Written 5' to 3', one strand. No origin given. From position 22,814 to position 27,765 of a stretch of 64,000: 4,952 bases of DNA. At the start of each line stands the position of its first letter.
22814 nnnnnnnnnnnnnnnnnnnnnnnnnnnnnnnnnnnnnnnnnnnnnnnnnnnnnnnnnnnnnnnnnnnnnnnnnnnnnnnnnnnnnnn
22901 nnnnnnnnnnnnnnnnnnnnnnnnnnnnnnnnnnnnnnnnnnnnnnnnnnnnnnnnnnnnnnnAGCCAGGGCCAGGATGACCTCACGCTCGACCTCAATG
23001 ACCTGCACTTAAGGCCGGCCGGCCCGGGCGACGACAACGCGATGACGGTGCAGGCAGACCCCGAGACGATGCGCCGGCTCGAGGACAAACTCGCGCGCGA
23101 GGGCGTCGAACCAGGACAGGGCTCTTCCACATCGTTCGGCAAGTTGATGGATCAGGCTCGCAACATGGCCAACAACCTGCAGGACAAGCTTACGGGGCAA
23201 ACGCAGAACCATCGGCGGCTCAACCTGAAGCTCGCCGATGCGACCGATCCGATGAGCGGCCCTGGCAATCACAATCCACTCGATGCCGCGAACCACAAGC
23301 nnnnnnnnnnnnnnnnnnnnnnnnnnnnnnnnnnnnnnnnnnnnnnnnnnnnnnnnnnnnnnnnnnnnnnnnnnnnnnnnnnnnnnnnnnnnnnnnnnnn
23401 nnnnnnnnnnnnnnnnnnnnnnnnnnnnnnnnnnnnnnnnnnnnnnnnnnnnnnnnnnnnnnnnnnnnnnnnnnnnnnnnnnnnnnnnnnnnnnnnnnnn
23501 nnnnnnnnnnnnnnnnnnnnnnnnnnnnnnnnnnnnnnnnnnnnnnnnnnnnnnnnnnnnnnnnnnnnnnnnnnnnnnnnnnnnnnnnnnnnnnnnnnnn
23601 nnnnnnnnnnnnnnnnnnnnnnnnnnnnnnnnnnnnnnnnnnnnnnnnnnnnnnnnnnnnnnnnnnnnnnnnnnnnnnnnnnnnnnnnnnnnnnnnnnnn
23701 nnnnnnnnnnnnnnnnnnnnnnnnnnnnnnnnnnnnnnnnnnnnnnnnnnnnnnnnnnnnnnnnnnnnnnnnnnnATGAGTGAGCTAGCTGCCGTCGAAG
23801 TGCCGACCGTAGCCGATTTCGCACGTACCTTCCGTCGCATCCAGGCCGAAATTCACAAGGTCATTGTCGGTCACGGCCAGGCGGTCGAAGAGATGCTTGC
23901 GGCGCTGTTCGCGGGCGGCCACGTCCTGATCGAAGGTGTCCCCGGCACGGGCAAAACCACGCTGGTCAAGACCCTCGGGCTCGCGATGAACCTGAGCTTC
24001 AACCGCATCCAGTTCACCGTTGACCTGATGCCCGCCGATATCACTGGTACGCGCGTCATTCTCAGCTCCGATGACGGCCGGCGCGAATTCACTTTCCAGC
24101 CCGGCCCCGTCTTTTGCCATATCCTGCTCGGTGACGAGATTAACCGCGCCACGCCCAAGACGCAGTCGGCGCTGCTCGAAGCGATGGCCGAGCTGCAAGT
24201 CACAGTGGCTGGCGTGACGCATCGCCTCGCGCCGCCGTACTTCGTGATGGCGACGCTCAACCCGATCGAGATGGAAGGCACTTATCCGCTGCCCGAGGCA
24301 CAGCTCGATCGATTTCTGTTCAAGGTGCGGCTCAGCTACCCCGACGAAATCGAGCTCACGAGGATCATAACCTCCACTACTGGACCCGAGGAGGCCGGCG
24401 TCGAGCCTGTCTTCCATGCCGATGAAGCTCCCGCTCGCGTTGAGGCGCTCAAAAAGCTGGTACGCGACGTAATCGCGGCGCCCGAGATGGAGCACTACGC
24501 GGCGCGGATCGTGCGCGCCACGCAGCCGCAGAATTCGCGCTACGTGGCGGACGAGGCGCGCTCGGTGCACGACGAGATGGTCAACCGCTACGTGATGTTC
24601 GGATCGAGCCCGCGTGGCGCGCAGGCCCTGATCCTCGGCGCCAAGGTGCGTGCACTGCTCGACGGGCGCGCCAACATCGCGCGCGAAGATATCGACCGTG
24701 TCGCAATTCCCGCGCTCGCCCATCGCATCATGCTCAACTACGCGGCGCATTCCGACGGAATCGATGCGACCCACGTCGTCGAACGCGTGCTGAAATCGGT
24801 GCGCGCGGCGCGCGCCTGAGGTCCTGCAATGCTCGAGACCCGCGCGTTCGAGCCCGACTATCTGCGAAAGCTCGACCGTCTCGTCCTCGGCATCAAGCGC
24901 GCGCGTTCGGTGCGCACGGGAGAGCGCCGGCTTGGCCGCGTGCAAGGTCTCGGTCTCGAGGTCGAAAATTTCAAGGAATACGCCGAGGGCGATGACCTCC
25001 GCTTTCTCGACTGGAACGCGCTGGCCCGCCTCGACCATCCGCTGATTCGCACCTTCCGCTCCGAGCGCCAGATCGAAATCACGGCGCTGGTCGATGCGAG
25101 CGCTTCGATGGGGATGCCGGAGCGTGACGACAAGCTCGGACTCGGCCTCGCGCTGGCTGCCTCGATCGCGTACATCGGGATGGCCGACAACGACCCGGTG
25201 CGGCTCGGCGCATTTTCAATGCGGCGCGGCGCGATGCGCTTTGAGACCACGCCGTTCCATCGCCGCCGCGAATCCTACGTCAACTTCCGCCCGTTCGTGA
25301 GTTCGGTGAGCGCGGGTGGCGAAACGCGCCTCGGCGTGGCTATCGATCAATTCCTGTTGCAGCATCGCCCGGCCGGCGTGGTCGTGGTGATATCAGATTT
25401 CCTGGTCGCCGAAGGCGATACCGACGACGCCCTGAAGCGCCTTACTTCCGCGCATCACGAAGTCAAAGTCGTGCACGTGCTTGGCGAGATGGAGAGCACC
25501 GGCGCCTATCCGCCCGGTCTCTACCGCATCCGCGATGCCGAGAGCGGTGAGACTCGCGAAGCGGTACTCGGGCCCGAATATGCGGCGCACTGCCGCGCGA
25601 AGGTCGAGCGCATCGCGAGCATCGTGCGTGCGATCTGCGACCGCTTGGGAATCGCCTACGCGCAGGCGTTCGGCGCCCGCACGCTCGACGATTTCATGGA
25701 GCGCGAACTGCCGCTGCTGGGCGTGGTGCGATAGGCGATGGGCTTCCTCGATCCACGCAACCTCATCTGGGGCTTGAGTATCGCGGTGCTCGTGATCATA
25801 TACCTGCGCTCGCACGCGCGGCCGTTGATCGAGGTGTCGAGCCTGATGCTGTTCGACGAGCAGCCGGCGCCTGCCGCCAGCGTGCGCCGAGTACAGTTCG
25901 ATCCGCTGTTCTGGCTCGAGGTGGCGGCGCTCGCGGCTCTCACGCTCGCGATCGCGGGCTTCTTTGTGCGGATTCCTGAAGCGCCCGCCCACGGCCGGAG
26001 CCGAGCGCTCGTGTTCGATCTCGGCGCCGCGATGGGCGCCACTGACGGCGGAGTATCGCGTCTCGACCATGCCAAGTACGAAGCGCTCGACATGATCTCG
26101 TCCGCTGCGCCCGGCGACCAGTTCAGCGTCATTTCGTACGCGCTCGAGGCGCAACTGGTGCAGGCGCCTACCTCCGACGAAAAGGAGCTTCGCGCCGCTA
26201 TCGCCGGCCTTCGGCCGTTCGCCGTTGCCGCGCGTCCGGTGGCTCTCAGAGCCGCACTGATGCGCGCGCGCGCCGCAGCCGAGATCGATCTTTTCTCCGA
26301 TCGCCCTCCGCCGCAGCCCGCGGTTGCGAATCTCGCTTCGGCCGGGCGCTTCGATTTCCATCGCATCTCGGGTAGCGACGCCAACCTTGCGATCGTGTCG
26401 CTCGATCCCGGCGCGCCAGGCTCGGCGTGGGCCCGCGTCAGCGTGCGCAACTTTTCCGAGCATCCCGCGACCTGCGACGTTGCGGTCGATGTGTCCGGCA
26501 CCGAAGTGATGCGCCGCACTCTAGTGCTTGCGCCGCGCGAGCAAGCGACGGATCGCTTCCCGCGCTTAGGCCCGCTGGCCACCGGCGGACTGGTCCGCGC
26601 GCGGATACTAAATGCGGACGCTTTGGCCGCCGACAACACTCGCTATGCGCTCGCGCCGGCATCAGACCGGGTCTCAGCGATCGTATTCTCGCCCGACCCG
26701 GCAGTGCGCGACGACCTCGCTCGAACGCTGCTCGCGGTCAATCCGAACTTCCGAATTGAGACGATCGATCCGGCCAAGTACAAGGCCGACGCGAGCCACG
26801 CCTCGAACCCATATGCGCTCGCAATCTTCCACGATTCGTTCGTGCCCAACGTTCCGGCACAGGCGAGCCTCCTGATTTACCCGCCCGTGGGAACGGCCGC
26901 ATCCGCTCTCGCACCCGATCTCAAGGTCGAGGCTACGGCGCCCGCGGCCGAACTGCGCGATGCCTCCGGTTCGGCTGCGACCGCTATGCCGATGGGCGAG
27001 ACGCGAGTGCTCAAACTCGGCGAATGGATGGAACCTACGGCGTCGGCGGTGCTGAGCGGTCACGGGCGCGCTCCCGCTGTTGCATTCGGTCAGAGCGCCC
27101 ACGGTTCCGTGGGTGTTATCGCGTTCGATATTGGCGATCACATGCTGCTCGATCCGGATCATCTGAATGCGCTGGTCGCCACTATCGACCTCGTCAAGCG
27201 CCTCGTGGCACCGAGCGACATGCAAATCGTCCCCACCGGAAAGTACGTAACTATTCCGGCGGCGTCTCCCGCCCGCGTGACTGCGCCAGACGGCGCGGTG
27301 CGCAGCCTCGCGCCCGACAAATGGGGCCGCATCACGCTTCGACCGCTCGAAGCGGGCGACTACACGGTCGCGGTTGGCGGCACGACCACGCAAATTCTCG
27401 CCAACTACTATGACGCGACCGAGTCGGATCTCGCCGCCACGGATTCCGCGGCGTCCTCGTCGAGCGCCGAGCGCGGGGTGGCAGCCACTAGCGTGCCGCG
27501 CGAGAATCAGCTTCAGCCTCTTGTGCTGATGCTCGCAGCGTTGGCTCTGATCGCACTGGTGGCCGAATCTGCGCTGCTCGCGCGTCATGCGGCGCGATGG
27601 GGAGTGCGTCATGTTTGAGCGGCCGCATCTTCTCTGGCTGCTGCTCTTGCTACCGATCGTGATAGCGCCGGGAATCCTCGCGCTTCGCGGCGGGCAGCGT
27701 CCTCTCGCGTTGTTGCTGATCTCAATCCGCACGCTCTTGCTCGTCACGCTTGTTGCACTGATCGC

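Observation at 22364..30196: Complete Bat-like membrane module whose lead gene encodes a membrane protein with a roughly 270-aa disordered D/N/Q/G-rich tail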

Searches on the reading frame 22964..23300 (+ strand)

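Call 21: search_protein_families(library=pfam, proteins=[window:22964-23300:+], max_evalue=10)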
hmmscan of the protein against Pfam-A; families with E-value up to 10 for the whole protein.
window:22964-23300:+ (112 aa): 2 families
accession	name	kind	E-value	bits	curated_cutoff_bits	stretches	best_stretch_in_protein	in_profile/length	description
PF06013.18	WXG100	-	0.03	15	27.3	1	54-93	45-84/86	Proteins of 100 residues with WXG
PF09727.14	CortBP2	-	0.067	13.6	26.9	1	53-91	77-115/187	Cortactin-binding protein-2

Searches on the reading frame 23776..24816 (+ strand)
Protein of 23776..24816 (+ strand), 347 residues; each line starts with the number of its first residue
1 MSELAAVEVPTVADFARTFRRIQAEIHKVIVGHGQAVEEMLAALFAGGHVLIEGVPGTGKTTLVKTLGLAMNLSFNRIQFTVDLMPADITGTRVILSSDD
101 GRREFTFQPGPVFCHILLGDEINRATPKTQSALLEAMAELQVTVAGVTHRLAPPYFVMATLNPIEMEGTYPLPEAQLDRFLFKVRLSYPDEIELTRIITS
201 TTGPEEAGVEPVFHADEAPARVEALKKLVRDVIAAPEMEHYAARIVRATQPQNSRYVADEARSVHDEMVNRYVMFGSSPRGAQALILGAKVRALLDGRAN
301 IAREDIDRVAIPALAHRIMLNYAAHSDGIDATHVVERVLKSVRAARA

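Call 3: search_protein_families(library=pfam, proteins=[window:23776-24816:+], max_evalue=0.01)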
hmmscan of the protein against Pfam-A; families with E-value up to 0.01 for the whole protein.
window:23776-24816:+ (347 aa): 12 families
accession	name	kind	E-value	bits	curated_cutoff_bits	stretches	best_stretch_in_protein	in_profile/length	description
PF07726.17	AAA_3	-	6.3e-59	198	27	1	49-182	1-131/131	ATPase family associated with various cellular activities (AAA)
PF17863.7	AAA_lid_2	-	1.1e-15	57.5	22.7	1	268-337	4-73/74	AAA lid domain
PF07728.20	AAA_5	-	3.4e-12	47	22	1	49-180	1-139/139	AAA domain (dynein-related subfamily)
PF20030.5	bpMoxR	-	2.3e-08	33.8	27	1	19-200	3-180/205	MoxR domain in the MoxR-vWA-beta-propeller ternary systems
PF00004.35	AAA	-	1.1e-05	26.3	21.2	1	50-161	1-109/131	ATPase family associated with various cellular activities (AAA)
PF00493.29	MCM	-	2e-05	24.3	23.3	1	44-165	54-175/224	MCM P-loop domain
PF13191.12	AAA_16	-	0.00043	21.3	32.6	1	37-69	12-46/167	AAA ATPase domain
PF05496.18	RuvB_N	-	0.00084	19.6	27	0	48-77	34-63/159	Holliday junction DNA helicase RuvB P-loop domain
PF20720.3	nSTAND3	-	0.0017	18.5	27.2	1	36-71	6-41/155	Novel STAND NTPase 3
PF13401.12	AAA_22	-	0.0026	18.5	27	0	47-76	5-33/130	AAA domain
PF25201.1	nSTAND6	-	0.007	16.8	27.7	0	32-75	3-49/148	Novel STAND NTPase 6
PF01580.24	FtsK_SpoIIIE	-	0.0082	16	24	0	25-70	21-64/221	FtsK/SpoIIIE family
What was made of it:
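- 23776..24819 (+): g2: MoxR-type AAA+ ATPase, 347 aa. It has a 4-nt ATGA overlap with g1. AAA_3 E 6e-59 and AAA_lid_2 E 1e-15 (call 3).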

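Call 4: search_protein_families(library=ncbifam, proteins=[window:23776-24816:+], max_evalue=0.01)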
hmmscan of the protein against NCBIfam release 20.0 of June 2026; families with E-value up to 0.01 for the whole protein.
window:23776-24816:+ (347 aa): 11 families
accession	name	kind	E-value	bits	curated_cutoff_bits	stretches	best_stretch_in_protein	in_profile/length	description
TIGR02031.1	BchD-ChlD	equivalog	2e-07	30.1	499.55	1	49-317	18-270/608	magnesium chelatase ATPase subunit D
TIGR02640.1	gas_vesic_GvpN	equivalog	3.1e-06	26.9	266.8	1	117-211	109-207/262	gas vesicle protein GvpN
NF047784.1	MadB_ATPase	equivalog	1.7e-05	24.2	475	0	116-201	141-221/298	MadB family AAA-type ATPase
TIGR00635.1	ruvB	equivalog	9.1e-05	21.6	299.05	1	48-202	31-172/305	Holliday junction branch migration DNA helicase RuvB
NF000868.0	PRK00080.1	equivalog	0.00016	20.7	282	1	48-201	52-192/330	Holliday junction branch migration DNA helicase RuvB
TIGR02030.1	BchI-ChlI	equivalog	0.00018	20.8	466.95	1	278-342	274-335/337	magnesium chelatase ATPase subunit I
TIGR02442.1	Cob-chelat-sub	hypoth_equivalog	0.00075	18.1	779.45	0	237-319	231-311/641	putative cobaltochelatase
TIGR00764.1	lon_rel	equivalog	0.0011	17.6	516.6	0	29-68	19-58/608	ATP-dependent protease LonB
TIGR03925.1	T7SS_EccC_b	equivalog_domain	0.0034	15.7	346.55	1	43-80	72-111/564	type VII secretion protein EccCb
TIGR02881.1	spore_V_K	equivalog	0.0073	15.4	422.95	0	21-69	16-64/261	stage V sporulation protein K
TIGR01189.1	ccmA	equivalog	0.0095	15.6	131.6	0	35-68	14-47/198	heme ABC exporter ATP-binding protein CcmA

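Call 72: search_solved_structures(query=window:23776-24816:+, max_evalue=1e-10)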
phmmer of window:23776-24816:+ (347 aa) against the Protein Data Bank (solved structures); distinct sequences matched with E-value up to 1e-10: 1.
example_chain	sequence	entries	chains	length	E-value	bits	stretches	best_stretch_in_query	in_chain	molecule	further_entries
2r44_A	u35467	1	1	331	2.3e-63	217.7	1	18-346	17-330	Uncharacterized protein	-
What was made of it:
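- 23776..24819 (+): It matches the uncharacterised protein in PDB 2R44 at E 2e-63 (call 72).
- On MoxR AAA+ ATPase, MRP (MoxR proper) subfamily (g2): PDB 2R44 matches at E 2e-63 (call 72).
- Domain content: calls 3, 4, 72.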

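Call 80: search_protein_families(library=padloc, proteins=[window:23776-24816:+], max_evalue=0.001)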
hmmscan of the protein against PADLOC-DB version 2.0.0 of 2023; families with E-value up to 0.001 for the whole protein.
window:23776-24816:+ (347 aa): 1 family
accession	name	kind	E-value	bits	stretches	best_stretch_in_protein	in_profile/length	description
PDLC04140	mad8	-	4.8e-06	24.3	1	45-82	25-58/314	mads_8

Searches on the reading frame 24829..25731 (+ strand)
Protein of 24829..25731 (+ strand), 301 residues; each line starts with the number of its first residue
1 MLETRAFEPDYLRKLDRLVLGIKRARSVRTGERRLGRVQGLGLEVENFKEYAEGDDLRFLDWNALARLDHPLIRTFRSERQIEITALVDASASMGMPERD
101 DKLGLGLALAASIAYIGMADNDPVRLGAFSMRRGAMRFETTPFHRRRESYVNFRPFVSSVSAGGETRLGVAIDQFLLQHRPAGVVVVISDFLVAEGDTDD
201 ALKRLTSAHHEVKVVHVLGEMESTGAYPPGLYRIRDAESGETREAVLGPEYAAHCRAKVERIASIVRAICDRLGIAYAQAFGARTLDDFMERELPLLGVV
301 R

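Call 3: search_protein_families(library=pfam, proteins=[window:24829-25731:+], max_evalue=0.01)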
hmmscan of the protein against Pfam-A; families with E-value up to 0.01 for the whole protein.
window:24829-25731:+ (301 aa): 3 families
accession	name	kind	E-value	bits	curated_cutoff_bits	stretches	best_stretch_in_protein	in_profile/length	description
PF01882.25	DUF58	-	2.4e-28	99.2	23.4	1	49-244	3-194/216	Protein of unknown function DUF58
PF05762.20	VWA_CoxE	-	5.3e-05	23.2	26.4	0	162-222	126-191/222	VWA domain containing CoxE-like protein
PF13519.12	VWA_2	-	0.0038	18.3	27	1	87-191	4-106/107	von Willebrand factor type A domain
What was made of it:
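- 24829..25734 (+): g3: DUF58 protein, 301 aa. It has a VWA-like fold and no TM, so it is cytoplasmic. Its MIDAS motif DASAS is intact. DUF58 E 2e-28 (call 3).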

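Call 4: search_protein_families(library=ncbifam, proteins=[window:24829-25731:+], max_evalue=0.01)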
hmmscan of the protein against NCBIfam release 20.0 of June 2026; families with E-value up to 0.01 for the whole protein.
window:24829-25731:+ (301 aa): 0 families

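Call 80: search_protein_families(library=padloc, proteins=[window:24829-25731:+], max_evalue=0.001)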
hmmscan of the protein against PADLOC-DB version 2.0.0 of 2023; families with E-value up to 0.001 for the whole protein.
window:24829-25731:+ (301 aa): 0 families

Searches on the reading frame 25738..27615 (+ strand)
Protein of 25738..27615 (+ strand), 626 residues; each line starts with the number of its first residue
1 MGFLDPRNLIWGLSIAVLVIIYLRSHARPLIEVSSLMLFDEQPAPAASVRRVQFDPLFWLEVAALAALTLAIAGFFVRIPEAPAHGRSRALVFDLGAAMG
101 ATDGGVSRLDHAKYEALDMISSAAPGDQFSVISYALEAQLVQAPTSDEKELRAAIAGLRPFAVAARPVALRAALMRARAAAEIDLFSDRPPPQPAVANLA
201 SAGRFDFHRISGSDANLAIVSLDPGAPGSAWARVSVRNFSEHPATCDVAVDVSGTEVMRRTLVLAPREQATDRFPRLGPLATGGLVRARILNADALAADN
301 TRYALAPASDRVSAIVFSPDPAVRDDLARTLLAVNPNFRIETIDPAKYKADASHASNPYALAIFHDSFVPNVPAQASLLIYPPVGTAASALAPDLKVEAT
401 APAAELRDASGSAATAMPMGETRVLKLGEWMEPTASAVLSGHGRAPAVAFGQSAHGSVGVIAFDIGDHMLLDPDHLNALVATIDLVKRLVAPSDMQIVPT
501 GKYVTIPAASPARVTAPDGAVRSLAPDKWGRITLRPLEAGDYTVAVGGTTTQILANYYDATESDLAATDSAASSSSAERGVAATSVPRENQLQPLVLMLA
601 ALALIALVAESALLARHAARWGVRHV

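Call 3: search_protein_families(library=pfam, proteins=[window:25738-27615:+], max_evalue=0.01)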
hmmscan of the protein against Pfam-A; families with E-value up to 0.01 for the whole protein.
window:25738-27615:+ (626 aa): 2 families
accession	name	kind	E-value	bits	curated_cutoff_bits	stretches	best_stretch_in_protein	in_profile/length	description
PF13519.12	VWA_2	-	3.6e-08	34.4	27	1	91-181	3-89/107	von Willebrand factor type A domain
PF07584.16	BatA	-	8e-06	26.6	25.9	1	1-74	1-76/77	Aerotolerance regulator N-terminal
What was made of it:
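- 25738..27618 (+): g4: BatA_N double-TM domain plus a VWA domain, a ~400-aa unassigned region and a C-terminal TM (626 aa). MIDAS is degenerate here (DLGAA). BatA E 8e-6 (26.6 bits vs 25.9 cut-off) and VWA_2 E 4e-8 (call 3).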

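Call 4: search_protein_families(library=ncbifam, proteins=[window:25738-27615:+], max_evalue=0.01)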
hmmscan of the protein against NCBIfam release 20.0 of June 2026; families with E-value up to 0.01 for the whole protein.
window:25738-27615:+ (626 aa): 2 families
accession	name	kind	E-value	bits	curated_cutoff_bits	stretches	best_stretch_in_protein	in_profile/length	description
NF010238.0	PRK13685.1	subfamily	1.4e-10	40.8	432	1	9-195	20-205/335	hypothetical protein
TIGR03436.1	acidobact_VWFA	subfamily_domain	0.005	16.4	81.25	1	103-165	77-140/324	VWA domain-containing protein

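Call 80: search_protein_families(library=padloc, proteins=[window:25738-27615:+], max_evalue=0.001)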
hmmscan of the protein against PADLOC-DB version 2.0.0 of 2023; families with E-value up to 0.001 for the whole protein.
window:25738-27615:+ (626 aa): 0 families
